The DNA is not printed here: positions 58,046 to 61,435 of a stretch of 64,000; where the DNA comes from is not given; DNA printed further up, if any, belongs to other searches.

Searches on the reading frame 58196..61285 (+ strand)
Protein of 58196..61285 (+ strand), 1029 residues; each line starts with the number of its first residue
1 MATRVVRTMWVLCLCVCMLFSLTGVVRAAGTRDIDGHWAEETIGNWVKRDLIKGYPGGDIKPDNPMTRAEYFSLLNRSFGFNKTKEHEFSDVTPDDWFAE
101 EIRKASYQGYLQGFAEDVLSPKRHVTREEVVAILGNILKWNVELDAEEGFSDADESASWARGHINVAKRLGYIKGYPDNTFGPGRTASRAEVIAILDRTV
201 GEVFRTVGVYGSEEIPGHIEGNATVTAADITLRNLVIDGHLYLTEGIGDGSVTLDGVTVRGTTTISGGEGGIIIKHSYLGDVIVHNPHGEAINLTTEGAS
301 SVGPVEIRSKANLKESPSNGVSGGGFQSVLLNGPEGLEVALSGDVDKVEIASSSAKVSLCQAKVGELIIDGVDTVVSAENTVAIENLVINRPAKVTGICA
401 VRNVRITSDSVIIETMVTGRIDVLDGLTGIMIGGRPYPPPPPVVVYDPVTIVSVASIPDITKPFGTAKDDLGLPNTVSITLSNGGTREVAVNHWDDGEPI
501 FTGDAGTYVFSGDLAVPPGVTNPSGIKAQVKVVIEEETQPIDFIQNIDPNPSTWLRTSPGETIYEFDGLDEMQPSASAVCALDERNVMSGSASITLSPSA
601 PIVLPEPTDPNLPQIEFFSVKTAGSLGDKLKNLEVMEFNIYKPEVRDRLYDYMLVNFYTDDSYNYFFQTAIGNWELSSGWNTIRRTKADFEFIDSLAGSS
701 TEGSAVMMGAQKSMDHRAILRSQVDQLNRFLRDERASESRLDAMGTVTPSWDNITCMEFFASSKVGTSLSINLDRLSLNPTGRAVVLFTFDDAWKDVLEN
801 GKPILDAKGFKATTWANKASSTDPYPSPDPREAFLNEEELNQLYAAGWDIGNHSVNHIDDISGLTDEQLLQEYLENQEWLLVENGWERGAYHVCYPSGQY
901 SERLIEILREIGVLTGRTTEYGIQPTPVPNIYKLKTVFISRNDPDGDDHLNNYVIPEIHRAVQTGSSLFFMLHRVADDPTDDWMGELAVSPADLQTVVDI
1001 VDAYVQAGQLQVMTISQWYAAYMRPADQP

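Call 68: search_protein_families(library=pfam, proteins=[window:58196-61285:+], max_evalue=0.00001)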
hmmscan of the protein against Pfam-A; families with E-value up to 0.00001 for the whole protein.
window:58196-61285:+ (1029 aa): 3 families
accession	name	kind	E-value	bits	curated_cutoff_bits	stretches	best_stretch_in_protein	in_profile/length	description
PF00395.25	SLH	-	2e-35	121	20.8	3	150-192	2-43/44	S-layer homology domain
PF01522.26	Polysacc_deac_1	-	2e-17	63.8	23.1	1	780-913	3-121/124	Polysaccharide deacetylase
PF07532.17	Big_4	-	2.7e-07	30.5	22.1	1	468-513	11-55/59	Bacterial Ig-like domain (group 4)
